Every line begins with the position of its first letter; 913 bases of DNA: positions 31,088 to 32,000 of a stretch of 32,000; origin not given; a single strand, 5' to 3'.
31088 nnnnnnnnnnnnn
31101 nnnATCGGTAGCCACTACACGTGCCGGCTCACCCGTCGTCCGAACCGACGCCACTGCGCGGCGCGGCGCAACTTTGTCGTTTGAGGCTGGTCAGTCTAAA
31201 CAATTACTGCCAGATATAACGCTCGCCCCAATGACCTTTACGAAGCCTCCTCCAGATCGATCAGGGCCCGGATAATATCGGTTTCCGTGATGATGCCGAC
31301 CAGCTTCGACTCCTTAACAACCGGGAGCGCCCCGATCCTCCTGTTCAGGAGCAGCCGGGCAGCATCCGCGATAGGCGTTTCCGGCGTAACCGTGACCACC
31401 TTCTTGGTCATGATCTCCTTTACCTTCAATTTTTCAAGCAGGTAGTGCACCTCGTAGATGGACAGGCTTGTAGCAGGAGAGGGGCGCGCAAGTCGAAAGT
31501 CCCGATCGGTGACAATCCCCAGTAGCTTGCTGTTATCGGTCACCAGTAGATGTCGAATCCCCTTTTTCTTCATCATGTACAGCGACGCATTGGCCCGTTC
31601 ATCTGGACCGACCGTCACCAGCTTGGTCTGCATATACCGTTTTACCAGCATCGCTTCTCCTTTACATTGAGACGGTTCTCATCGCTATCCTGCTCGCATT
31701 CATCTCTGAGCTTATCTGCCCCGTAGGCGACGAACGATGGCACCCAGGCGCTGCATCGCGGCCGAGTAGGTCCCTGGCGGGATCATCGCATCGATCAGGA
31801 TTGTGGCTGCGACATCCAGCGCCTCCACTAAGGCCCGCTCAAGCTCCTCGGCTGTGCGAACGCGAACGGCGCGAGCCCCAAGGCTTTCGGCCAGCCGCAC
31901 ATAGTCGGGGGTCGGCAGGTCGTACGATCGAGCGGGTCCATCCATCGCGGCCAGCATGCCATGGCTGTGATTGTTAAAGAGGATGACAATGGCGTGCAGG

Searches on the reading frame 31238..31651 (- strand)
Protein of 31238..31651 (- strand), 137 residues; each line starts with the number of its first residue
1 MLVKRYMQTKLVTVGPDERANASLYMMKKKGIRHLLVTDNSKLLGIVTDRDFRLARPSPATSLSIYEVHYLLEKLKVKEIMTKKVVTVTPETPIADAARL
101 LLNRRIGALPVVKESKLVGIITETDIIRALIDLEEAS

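Call 7: search_protein_families(library=pfam, proteins=[window:31241-31651:-], max_evalue=0.01)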
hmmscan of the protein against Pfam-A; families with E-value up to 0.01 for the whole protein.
window:31241-31651:- (137 aa): 2 families
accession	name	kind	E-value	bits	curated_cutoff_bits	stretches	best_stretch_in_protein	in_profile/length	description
PF00571.33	CBS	-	1.3e-33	115.6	24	2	77-131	1-56/57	CBS domain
PF01968.24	Hydantoinase_A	-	0.0017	18.1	22.9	1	7-77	135-204/291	Hydantoinase/oxoprolinase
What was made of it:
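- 31238..31651 (-): Working CBS-pair gene (137 aa). The body is native to the M. oxyfera clade; the last codon and stop ('S*') are supplied by the island. Pfam CBS E 1e-33 (call 7).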

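Call 9: find_encoding_contigs(protein=window:31238-31651:-, flank=10000, max_places=10)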
Protein window:31238-31651:- (137 aa): 6 contigs read that carry it; 6 places shown.
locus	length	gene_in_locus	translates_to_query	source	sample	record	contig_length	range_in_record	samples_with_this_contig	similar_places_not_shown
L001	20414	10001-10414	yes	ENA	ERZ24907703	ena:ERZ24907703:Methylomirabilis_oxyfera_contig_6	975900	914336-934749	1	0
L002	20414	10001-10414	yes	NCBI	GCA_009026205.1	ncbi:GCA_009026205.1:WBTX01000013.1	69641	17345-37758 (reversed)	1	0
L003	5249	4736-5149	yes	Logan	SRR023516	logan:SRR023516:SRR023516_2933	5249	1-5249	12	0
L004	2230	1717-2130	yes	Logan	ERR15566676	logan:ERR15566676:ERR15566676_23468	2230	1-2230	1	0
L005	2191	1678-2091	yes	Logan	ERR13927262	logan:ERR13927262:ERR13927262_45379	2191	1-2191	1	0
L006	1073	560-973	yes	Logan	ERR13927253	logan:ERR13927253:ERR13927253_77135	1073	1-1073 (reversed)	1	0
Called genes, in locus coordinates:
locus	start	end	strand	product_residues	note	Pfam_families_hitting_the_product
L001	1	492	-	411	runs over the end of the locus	PF24568:CC_PcsB (weak), PF01551:Peptidase_M23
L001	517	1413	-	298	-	PF18075:FtsX_ECD, PF02687:FtsX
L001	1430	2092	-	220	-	PF00005:ABC_tran, PF13304:AAA_21 (faint)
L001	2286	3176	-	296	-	PF01261:AP_endonuc_2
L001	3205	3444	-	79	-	-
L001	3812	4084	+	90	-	PF05899:Cupin_3, PF07883:Cupin_2 (weak)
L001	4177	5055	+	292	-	PF00294:PfkB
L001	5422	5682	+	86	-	PF04014:MazE_antitoxin (faint)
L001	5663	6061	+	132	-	PF01850:PIN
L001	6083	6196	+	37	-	-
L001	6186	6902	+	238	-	PF01902:Diphthami_syn_2_N, PF28410:Diphthami_syn_2_C (weak)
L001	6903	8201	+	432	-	PF13173:AAA_14, PF13635:DUF4143, PF09339:HTH_IclR (weak)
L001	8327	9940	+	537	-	PF02776:TPP_enzyme_N, PF00205:TPP_enzyme_M, PF02775:TPP_enzyme_C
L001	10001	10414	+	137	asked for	PF00571:CBS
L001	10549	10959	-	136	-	-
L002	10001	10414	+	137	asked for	PF00571:CBS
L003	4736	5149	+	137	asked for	PF00571:CBS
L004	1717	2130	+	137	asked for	PF00571:CBS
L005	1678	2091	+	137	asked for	PF00571:CBS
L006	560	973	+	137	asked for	PF00571:CBS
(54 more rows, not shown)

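Call 19: find_related_loci(query=window:31238-31651:-, collection=metagenome_contigs, flank=10000)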
Query window:31238-31651:- (137 aa) in metagenome_contigs; peptide patterns used: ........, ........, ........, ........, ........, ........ (x = any residue, [..] = any of these).
600 stretches matched a pattern (row limit reached: there are more); 379 encode a relative of the query (tblastn E <= 1e-3); the best 80 are kept; 80 distinct loci.
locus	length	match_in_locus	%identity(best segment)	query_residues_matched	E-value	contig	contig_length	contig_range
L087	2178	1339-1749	88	1-137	7e-79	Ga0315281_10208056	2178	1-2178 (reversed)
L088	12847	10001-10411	86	1-137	9e-76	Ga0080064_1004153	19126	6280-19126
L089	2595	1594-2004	82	1-137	3e-73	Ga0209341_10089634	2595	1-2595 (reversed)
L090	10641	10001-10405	83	1-135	1e-71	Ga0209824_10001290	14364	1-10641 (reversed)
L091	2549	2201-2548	83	1-116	1e-61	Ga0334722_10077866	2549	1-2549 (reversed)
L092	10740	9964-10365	51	1-133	1e-36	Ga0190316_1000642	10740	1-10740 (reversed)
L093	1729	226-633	46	1-133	2e-32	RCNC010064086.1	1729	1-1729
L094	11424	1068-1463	46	1-131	3e-32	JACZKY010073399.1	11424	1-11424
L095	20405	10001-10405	43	1-133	2e-31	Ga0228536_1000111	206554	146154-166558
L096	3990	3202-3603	45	1-133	3e-31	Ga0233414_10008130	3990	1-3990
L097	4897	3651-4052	43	1-133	1e-30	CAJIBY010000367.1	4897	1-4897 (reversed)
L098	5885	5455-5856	46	1-133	1e-30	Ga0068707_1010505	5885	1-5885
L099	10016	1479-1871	47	1-130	1e-30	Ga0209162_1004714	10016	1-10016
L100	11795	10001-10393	47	1-130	7e-31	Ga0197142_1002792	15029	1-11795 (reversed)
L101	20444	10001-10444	45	1-133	3e-30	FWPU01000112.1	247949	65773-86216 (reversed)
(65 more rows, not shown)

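Call 55: find_homologous_proteins(query=window:31241-31651:-, max_evalue=1e-30)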
Query window:31241-31651:- (137 aa): 1810 proteins with E <= 1e-30 among 7738 candidates; the best 120 are listed.
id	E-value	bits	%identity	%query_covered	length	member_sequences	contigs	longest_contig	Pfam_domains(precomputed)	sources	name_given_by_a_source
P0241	1.6e-74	266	96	99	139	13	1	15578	PF00571.34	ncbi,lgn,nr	ncbi:MAG TPA: CBS domain-containing protein [Patescibacteria group bacterium]|nr:CBS domain-containi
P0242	4.3e-73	261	93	100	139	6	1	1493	PF00571.34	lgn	-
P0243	6.0e-73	261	94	99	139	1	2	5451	PF00571.34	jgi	jgi:acetoin utilization protein AcuB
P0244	3.6e-69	248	88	100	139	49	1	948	PF00571.34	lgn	-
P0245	1.1e-68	247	87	100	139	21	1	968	PF00571.34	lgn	-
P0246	2.8e-68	246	87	100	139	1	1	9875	PF00571.34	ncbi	-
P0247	7.6e-68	244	87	100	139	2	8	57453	PF00571.34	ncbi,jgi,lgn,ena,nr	ncbi:CBS domain-containing protein [Candidatus Methylomirabilis limnetica]|jgi:acetoin utilization p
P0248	8.3e-68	244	85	100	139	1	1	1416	PF00571.34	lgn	-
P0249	3.4e-67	242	86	99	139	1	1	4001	PF00571.34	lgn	-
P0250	4.6e-67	242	85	100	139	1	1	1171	PF00571.34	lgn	-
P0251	2.7e-66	239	85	100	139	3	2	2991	PF00571.34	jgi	jgi:acetoin utilization protein AcuB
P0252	1.5e-65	237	83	100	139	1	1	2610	PF00571.34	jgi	jgi:acetoin utilization protein AcuB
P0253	1.7e-65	237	85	100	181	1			PF00571.34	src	-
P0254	3.6e-65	236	83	100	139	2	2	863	PF00571.34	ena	-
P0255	1.8e-64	233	83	100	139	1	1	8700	PF00571.34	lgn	-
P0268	2.6e-50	188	83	82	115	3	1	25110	PF00571.34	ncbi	-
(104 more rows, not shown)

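Call 57: find_encoding_contigs(protein=P0241, flank=10000, max_places=4)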
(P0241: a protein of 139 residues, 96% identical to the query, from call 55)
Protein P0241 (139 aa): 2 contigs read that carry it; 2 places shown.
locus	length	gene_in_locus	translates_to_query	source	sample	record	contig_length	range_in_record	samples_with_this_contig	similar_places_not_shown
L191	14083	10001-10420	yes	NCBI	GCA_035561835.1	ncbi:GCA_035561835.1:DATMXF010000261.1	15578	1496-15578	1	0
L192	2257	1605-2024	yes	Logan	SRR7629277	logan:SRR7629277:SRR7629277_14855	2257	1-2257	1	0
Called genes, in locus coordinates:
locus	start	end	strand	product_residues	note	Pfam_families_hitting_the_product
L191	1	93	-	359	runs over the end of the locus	PF00814:TsaD, PF22521:HypF_C_2 (weak)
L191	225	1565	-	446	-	PF22694:CtpB_N-like (weak), PF00595:PDZ, PF13180:PDZ_2, PF17820:PDZ_6, PF03572:Peptidase_S41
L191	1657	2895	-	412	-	PF24568:CC_PcsB (faint), PF01551:Peptidase_M23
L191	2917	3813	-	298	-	PF18075:FtsX_ECD, PF02687:FtsX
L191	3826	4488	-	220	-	PF00005:ABC_tran, PF13304:AAA_21 (faint)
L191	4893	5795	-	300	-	PF01261:AP_endonuc_2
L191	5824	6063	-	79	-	-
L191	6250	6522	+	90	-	PF05899:Cupin_3, PF07883:Cupin_2 (weak)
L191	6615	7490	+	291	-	PF00294:PfkB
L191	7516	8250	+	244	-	PF01902:Diphthami_syn_2_N, PF28410:Diphthami_syn_2_C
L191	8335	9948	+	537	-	PF02776:TPP_enzyme_N, PF00205:TPP_enzyme_M, PF02775:TPP_enzyme_C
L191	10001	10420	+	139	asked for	PF00571:CBS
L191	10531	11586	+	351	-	PF04055:Radical_SAM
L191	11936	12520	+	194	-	-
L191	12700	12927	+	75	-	PF04014:MazE_antitoxin (faint)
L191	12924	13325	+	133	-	PF01850:PIN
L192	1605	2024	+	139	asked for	PF00571:CBS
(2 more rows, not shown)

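Call 58: find_encoding_contigs(protein=P0243, flank=10000, max_places=4)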
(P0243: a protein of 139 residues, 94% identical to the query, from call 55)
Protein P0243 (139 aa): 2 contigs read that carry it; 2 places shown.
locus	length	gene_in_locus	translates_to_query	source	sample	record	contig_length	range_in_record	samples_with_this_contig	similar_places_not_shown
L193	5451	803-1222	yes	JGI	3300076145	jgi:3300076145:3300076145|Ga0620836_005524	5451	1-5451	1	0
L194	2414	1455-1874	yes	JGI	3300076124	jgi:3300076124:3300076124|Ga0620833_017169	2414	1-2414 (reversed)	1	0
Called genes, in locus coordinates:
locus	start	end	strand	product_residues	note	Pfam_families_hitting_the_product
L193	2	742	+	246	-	?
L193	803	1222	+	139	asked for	PF00571:CBS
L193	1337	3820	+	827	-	PF14890:Intein_splicing (weak), PF14528:LAGLIDADG_3 (weak), PF04055:Radical_SAM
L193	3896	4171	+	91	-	PF02604:PhdYeFM_antitox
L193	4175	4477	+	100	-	PF05016:ParE_toxin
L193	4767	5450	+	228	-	?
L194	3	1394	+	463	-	?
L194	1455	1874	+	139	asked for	PF00571:CBS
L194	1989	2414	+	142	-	?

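Call 66: find_encoding_contigs(protein=P0268, flank=10000, max_places=3)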
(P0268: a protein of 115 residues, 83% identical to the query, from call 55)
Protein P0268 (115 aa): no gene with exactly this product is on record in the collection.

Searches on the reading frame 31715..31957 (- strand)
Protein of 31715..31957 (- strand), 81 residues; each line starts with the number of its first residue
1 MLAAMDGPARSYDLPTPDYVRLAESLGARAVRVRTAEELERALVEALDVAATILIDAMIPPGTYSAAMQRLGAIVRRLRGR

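Call 7: search_protein_families(library=pfam, proteins=[window:31715-31957:-], max_evalue=0.01)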
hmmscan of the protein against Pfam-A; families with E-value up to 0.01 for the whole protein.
window:31715-31957:- (81 aa): 1 family
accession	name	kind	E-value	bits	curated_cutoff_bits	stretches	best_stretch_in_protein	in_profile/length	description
PF02775.26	TPP_enzyme_C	-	1.5e-06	28.5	21.9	1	13-56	107-150/151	Thiamine pyrophosphate enzyme, C-terminal TPP binding domain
